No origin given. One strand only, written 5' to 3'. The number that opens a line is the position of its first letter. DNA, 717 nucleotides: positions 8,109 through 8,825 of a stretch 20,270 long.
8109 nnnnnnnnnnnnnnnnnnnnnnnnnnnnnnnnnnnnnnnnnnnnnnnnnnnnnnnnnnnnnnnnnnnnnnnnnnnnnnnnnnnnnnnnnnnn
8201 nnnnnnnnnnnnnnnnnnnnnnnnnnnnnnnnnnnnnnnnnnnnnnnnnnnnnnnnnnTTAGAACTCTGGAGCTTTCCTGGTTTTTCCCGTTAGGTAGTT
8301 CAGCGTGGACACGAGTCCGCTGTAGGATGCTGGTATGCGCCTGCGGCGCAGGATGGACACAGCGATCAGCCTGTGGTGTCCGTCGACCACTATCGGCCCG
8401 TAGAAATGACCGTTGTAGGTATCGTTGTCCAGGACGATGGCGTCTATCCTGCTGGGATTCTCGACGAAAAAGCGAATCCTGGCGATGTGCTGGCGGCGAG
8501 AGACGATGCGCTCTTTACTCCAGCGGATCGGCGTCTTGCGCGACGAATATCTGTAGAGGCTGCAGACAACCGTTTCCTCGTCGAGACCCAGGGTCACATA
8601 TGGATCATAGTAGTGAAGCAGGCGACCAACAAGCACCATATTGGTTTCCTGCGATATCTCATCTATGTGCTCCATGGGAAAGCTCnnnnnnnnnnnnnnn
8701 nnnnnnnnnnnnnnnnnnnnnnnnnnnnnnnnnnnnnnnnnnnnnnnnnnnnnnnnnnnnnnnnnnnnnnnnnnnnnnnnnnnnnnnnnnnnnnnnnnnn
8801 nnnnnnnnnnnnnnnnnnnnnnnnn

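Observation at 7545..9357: RNA ligase, ParB-like nuclease and a 223-aa unknown protein: putative RNA repair or anti-defence module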

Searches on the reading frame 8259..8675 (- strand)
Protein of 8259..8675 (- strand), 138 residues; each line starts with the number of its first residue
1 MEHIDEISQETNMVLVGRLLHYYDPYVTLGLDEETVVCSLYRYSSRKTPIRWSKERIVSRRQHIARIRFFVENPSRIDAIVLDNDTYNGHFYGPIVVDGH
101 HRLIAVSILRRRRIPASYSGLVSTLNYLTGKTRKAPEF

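Call 4: search_protein_families(library=pfam, proteins=[window:8259-8675:-], max_evalue=0.1)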
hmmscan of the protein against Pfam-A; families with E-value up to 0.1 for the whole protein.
window:8259-8675:- (138 aa): 1 family
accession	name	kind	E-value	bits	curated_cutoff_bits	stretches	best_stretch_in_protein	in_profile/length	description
PF18176.6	KptA_kDCL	-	0.013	16.1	25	1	15-82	58-124/158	KptA in kinetoplastid DICER domain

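Call 5: search_protein_families(library=phrogs, proteins=[window:8259-8675:-], max_evalue=0.01)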
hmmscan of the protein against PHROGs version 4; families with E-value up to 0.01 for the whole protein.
window:8259-8675:- (138 aa): 1 family
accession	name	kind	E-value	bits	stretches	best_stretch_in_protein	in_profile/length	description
phrog_1033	-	DNA, RNA and nucleotide metabolism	0.0064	17.3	1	60-111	54-101/334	ParB-like partition protein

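Call 6: search_protein_families(library=ncbifam, proteins=[window:8259-8675:-], max_evalue=0.1)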
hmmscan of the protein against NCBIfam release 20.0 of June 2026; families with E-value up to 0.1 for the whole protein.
window:8259-8675:- (138 aa): 1 family
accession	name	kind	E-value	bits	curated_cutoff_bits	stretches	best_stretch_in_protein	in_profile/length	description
NF053625.1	SerKinSerKArch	equivalog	0.028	13.5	380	1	95-116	64-85/244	ADP-dependent L-serine kinase SerK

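Call 15: find_homologous_proteins(query=window:8259-8675:-)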
Query window:8259-8675:- (138 aa): 9 proteins with E <= 0.001 among 24 candidates.
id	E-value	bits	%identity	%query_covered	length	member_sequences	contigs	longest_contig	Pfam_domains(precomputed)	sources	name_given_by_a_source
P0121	8.6e-87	306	100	100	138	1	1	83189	-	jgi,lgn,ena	-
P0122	1.9e-54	201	73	94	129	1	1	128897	-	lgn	-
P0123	6.6e-52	193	70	97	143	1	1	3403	-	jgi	jgi:hypothetical protein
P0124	3.2e-42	161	65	92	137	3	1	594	-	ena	-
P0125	1.3e-33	134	63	80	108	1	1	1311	-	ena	-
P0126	2.4e-24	104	46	96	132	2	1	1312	-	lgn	-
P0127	5.9e-22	96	44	96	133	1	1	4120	-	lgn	-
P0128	4.1e-20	90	46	92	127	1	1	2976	-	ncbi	-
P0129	3.4e-11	61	46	54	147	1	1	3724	-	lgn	-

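Call 16: find_encoding_contigs(protein=P0122, flank=10000, max_places=2)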
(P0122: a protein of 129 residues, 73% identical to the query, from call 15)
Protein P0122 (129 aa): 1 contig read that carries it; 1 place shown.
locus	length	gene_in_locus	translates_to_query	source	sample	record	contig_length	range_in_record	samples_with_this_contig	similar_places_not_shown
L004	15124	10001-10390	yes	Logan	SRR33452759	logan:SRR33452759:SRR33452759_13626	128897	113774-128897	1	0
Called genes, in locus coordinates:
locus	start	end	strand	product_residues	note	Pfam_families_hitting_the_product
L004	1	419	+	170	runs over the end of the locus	-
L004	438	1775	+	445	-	-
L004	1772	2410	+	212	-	PF00574:CLP_protease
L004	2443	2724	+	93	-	-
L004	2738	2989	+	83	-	-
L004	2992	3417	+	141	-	-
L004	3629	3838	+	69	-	-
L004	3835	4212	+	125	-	-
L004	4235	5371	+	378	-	-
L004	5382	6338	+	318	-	-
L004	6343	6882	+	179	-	-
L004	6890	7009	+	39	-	-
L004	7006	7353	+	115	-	-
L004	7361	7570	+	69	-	-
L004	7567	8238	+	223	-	-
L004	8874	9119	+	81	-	-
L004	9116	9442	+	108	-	-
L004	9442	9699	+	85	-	-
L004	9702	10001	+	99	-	-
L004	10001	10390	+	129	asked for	-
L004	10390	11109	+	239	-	PF09414:RNA_ligase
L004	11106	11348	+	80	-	-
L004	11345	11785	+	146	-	PF03061:4HBT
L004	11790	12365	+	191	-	PF01467:CTP_transf_like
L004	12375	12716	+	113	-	-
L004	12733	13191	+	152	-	-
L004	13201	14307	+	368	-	-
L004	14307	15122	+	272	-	?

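Call 17: find_encoding_contigs(protein=P0127, flank=5000, max_places=2)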
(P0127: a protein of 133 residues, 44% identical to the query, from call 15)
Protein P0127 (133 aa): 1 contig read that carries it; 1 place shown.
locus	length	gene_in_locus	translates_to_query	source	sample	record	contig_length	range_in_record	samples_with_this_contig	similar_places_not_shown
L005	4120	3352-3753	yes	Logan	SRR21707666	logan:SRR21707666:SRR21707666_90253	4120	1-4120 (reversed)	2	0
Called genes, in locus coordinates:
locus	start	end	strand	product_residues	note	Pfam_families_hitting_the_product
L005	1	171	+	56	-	?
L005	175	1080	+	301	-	-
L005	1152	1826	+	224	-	-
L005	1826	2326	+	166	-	-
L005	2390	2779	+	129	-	-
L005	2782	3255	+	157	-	-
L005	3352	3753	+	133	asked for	-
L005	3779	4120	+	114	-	?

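Call 18: find_encoding_contigs(protein=P0128, flank=5000, max_places=2)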
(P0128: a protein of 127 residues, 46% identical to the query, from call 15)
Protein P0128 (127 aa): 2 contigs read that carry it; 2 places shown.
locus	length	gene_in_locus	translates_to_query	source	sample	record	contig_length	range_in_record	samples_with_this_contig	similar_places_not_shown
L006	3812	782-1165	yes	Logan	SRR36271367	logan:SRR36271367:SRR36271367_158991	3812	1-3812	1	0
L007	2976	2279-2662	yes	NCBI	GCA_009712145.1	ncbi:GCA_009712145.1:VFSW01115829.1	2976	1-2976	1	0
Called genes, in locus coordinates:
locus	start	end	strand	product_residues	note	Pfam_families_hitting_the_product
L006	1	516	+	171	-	?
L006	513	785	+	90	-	-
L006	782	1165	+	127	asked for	-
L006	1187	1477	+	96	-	-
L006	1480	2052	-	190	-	-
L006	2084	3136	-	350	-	-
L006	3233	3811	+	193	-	?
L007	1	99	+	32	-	?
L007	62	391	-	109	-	-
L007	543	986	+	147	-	-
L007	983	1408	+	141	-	-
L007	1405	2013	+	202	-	-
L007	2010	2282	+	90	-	-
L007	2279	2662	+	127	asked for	-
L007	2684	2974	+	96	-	?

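Call 26: search_solved_structures(query=window:8259-8675:-, max_evalue=10, show_alignments=3)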
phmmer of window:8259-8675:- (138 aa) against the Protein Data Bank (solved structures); distinct sequences matched with E-value up to 10: 1.
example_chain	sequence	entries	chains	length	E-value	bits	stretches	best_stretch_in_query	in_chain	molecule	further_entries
3obi_A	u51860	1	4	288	0.27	14.3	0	68-110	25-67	Formyltetrahydrofolate deformylase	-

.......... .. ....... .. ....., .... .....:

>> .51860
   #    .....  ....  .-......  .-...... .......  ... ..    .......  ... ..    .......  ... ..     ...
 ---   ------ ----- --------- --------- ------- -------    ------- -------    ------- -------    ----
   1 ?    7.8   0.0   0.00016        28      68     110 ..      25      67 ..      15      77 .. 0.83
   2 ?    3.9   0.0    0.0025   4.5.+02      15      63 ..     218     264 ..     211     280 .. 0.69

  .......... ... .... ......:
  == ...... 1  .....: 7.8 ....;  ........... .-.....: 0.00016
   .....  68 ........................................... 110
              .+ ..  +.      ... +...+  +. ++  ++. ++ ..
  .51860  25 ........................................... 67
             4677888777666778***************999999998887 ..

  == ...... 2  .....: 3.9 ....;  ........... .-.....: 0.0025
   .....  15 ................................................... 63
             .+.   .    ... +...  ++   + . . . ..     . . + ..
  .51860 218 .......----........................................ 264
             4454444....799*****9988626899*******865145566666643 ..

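Call 36: predict_structure(alignment_id=A2)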
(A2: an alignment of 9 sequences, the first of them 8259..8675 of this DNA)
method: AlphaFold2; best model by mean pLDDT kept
length: 138 residues; sequences in the alignment: 9
mean_pLDDT: 89.0   pTM: 0.83
mean pLDDT of the five models: 89.0, 88.8, 78.0, 77.3, 70.1
residues with pLDDT >= 90: 95; 70-90: 29; 50-70: 14; < 50: 0
segments of 3 or more residues with pLDDT < 50: none
pLDDT, mean of each block of 10 residues (from residue 1): 67 95 94 93 84 67 94 95 90 91 97 95 95 90
secondary structure, 60 per line:
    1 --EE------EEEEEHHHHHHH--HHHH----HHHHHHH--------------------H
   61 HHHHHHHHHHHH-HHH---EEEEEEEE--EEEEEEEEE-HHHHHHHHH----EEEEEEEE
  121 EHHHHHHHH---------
elements in order: E11-15 H16-22 H25-28 H33-39 H60-72 E80-87 E90-98 H100-108 E113-121 H122-129

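Call 44: find_related_loci(query=A2, collection=viral_contigs, flank=10000)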
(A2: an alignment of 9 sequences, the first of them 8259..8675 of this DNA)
Query A2 (138 aa) in viral_contigs; peptide patterns used: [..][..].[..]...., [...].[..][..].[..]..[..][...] (x = any residue, [..] = any of these).
71 stretches matched a pattern, but none encodes a relative of the query by tblastn (E <= 1e-3).

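Call 98: search_dna_similar(query=window:8259-8675:-, collection=phages, mode=protein, max_rows=15, max_evalue=0.01)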
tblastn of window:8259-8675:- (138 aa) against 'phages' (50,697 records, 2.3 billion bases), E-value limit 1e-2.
No match.

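Call 100: search_solved_structures(query=A2, max_evalue=10, show_alignments=2)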
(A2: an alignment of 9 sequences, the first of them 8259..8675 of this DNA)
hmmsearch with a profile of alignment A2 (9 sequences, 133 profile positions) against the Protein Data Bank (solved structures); distinct sequences matched with E-value up to 10: 1.
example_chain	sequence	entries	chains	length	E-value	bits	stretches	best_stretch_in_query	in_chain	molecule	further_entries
1y4a_I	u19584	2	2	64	0.67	13.1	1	29-72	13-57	chymotrypsin inhibitor 2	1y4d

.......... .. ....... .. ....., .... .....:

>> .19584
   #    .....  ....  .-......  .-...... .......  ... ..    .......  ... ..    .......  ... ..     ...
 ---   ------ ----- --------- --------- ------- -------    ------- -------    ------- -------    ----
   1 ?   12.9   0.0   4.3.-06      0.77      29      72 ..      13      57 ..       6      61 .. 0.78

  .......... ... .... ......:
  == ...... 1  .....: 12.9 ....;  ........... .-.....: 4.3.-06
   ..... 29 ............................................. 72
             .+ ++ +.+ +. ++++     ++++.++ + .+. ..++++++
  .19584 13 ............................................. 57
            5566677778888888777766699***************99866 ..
